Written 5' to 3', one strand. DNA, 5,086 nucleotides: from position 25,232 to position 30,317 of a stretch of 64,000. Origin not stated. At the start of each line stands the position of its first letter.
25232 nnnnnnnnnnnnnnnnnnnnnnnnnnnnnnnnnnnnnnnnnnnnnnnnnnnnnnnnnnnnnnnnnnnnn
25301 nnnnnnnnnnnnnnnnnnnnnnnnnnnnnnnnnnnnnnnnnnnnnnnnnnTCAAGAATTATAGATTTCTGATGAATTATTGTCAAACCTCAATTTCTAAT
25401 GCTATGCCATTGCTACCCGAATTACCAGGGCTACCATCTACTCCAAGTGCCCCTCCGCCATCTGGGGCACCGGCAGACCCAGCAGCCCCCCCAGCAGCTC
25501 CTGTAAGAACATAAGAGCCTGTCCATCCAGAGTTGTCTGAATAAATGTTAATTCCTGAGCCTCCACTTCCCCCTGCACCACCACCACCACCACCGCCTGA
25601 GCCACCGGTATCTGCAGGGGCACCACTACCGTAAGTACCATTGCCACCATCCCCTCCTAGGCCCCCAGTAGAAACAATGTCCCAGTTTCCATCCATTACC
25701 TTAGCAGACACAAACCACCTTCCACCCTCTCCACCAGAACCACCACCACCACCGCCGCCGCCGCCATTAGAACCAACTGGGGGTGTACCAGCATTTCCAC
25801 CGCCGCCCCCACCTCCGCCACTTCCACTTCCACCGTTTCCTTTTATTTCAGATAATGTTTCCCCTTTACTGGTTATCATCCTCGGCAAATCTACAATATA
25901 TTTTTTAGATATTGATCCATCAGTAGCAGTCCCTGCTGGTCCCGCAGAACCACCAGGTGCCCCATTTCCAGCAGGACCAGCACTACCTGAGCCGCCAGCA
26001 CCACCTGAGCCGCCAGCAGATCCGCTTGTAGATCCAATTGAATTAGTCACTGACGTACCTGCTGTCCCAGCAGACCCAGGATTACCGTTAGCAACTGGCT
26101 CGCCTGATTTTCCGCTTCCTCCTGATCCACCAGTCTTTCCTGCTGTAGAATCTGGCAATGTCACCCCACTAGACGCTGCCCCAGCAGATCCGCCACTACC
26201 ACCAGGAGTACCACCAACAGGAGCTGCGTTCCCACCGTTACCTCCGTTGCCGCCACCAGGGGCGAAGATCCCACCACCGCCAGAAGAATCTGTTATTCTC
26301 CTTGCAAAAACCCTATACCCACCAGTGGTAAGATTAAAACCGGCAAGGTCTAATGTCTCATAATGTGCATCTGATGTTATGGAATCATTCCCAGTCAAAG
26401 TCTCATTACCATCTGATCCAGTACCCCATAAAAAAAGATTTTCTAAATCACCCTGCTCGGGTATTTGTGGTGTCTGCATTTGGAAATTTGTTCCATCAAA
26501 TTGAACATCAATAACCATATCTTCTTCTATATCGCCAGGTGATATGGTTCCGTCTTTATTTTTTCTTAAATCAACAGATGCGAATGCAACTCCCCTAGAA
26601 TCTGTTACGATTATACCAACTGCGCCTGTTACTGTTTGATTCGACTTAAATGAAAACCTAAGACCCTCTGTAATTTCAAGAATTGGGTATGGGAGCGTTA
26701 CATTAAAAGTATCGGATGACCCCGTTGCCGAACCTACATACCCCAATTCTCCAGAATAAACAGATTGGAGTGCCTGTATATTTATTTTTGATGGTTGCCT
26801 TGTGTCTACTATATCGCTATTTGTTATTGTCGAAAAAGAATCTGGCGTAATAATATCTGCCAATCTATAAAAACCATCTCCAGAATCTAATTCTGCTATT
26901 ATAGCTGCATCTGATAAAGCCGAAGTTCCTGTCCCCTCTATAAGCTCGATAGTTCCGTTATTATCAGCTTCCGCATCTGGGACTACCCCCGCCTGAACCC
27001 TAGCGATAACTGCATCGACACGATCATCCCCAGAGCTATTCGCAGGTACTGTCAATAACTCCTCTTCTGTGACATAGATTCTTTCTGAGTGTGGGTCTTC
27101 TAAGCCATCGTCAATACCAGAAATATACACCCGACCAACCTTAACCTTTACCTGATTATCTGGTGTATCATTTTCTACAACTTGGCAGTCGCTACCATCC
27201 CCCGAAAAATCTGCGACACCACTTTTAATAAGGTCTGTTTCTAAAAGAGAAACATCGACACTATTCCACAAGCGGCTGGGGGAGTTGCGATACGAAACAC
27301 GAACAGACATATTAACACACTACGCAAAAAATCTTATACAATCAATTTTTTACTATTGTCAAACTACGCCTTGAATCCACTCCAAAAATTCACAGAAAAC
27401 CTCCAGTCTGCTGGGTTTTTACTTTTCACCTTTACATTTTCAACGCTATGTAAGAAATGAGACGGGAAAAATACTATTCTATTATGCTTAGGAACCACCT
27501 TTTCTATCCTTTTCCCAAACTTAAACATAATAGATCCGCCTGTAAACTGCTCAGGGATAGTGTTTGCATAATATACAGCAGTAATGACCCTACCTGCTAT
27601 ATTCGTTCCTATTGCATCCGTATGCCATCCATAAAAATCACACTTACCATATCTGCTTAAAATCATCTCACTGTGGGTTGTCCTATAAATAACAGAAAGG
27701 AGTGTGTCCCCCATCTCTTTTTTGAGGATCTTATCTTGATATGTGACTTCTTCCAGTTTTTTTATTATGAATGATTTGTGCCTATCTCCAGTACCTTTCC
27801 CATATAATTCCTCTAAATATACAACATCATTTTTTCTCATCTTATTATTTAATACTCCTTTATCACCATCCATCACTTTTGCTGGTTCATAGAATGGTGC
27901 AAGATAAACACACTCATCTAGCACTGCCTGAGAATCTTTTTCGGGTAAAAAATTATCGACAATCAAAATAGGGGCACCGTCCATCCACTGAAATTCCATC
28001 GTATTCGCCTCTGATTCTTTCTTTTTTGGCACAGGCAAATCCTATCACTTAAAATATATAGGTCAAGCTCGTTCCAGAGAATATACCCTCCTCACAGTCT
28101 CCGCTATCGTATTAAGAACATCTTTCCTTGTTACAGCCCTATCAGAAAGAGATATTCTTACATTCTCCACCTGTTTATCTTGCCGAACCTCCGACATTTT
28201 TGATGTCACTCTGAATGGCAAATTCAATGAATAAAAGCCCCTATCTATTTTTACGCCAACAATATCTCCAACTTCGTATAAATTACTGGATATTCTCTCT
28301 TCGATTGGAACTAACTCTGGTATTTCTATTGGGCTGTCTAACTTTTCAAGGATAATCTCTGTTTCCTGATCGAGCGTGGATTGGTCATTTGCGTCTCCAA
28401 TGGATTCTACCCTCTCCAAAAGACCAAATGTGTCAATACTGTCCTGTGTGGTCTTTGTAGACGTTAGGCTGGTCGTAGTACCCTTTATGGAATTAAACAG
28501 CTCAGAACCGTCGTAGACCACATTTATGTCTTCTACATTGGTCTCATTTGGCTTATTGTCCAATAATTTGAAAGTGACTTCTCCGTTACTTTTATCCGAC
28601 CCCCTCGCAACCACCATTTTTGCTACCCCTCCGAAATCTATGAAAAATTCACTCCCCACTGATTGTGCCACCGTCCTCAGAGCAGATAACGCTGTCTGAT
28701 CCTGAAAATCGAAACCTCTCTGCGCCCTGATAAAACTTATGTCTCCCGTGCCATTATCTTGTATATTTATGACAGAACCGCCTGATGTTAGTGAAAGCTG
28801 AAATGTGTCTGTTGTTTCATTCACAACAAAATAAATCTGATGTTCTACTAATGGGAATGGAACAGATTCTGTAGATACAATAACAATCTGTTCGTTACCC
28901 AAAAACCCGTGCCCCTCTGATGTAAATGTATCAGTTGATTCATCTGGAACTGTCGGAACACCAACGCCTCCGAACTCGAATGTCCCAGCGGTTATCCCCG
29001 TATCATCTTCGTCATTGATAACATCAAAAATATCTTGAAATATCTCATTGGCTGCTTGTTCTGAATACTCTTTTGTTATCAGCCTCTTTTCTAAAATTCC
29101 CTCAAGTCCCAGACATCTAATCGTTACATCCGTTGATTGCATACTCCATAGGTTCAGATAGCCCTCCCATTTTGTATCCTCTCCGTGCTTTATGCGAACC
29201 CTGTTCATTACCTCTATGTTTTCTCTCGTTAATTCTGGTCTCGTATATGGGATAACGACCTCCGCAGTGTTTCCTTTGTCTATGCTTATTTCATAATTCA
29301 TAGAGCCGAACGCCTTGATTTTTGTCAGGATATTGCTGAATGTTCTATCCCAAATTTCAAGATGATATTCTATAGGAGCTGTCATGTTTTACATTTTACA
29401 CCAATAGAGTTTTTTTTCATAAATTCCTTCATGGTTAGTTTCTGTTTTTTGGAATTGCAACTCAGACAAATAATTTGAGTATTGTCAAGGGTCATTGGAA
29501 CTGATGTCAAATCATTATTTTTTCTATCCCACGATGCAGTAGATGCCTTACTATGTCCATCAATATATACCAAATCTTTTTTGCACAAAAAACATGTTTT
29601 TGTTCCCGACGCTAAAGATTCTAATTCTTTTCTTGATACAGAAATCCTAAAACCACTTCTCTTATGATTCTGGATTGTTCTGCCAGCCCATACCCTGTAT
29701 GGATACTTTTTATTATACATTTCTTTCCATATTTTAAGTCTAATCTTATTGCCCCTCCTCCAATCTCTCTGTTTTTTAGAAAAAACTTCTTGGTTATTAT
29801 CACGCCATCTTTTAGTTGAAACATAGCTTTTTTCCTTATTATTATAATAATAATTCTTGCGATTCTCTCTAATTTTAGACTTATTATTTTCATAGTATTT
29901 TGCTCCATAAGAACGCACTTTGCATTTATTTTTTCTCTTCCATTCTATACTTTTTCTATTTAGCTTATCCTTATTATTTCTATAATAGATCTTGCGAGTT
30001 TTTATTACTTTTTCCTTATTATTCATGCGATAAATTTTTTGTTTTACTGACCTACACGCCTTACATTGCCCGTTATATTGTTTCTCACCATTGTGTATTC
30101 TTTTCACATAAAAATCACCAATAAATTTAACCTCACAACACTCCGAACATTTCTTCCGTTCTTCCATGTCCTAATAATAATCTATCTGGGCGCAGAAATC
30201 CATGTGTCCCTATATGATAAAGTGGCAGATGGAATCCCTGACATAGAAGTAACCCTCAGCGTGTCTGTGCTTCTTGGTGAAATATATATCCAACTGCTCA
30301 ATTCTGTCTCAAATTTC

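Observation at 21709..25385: Phage-encoded CDP-alditol/teichoic-acid-like polymer pathway beside the tail fibre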

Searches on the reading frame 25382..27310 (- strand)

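Call 3: search_protein_families(library=pfam, proteins=[window:25382-27310:-], max_evalue=0.01)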
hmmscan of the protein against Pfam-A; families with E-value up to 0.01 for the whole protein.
window:25382-27310:- (642 aa): 0 families

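Call 4: search_protein_families(library=phrogs, proteins=[window:25382-27310:-], max_evalue=0.001)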
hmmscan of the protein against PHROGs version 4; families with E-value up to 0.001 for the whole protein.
window:25382-27310:- (642 aa): 1 family
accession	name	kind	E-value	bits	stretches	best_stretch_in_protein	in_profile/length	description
phrog_9534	-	head and packaging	4.6e-05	24.2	1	13-172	14-149/303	head protein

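Call 19: search_protein_families(library=ncbifam, proteins=[window:25382-27310:-], max_evalue=0.01)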
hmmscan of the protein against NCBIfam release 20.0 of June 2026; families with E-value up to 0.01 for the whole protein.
window:25382-27310:- (642 aa): 0 families

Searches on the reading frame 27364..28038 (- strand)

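Call 3: search_protein_families(library=pfam, proteins=[window:27364-28038:-], max_evalue=0.01)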
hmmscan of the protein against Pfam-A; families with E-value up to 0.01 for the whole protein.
window:27364-28038:- (224 aa): 3 families
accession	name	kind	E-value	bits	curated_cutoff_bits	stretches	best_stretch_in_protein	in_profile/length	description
PF13640.12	2OG-FeII_Oxy_3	-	1.1e-14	55.6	27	1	127-219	3-96/98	2OG-Fe(II) oxygenase superfamily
PF13661.12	2OG-FeII_Oxy_4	-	4.1e-06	27.7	27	1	127-219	3-96/98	2OG-Fe(II) oxygenase superfamily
PF20043.4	DUF6445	-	0.00052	20.5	24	1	176-218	178-222/224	Family of unknown function (DUF6445)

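Call 4: search_protein_families(library=phrogs, proteins=[window:27364-28038:-], max_evalue=0.001)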
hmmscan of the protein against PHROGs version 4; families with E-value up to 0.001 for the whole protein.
window:27364-28038:- (224 aa): 3 families
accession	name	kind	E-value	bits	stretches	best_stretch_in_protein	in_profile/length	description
phrog_61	-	moron, auxiliary metabolic gene and host takeover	3.8e-17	63.5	1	10-219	430-626/689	2OG-Fe(II) oxygenase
phrog_274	-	DNA, RNA and nucleotide metabolism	2.3e-12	48.2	1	24-205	9-166/192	DNA endonuclease V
phrog_81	-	moron, auxiliary metabolic gene and host takeover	5.4e-05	23.8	1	105-203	124-225/283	2OG-Fe(II) oxygenase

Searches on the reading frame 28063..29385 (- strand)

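Call 9: search_protein_families(library=phrogs, proteins=[window:28063-29385:-], max_evalue=0.001)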
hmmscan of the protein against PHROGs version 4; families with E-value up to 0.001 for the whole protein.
window:28063-29385:- (440 aa): 4 families
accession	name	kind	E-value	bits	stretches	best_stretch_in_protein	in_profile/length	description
phrog_1887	-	tail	0.00019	21.5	1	84-380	404-624/670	tail protein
phrog_7765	-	unknown function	0.0003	20.2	1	150-225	390-461/578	-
phrog_9370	-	tail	0.00062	19.6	1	150-291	275-406/460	tail fiber protein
phrog_4711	-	unknown function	0.00065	20.5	0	184-216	139-171/296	-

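Call 34: search_protein_families(library=pfam, proteins=[window:28063-29385:-], max_evalue=0.01)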
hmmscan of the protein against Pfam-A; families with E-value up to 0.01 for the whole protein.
window:28063-29385:- (440 aa): 0 families

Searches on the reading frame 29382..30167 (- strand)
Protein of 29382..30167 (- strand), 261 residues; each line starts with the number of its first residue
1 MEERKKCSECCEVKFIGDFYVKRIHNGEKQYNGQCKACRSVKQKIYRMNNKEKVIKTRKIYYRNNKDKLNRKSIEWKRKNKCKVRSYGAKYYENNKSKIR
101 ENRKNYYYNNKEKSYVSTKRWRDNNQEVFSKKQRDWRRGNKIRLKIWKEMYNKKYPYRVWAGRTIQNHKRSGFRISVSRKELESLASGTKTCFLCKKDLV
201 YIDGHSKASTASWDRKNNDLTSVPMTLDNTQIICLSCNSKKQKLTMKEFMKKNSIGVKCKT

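Call 9: search_protein_families(library=phrogs, proteins=[window:29382-30167:-], max_evalue=0.001)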
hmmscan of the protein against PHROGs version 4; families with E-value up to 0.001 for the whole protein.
window:29382-30167:- (261 aa): 3 families
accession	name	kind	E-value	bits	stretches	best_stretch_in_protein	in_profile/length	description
phrog_1035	-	DNA, RNA and nucleotide metabolism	5.5e-11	43.8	1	103-252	85-221/271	endonuclease VII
phrog_2340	-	DNA, RNA and nucleotide metabolism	8.3e-07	30.3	1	2-98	6-104/171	endonuclease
phrog_7091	-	DNA, RNA and nucleotide metabolism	7.8e-05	24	0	100-153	55-108/132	HNH endonuclease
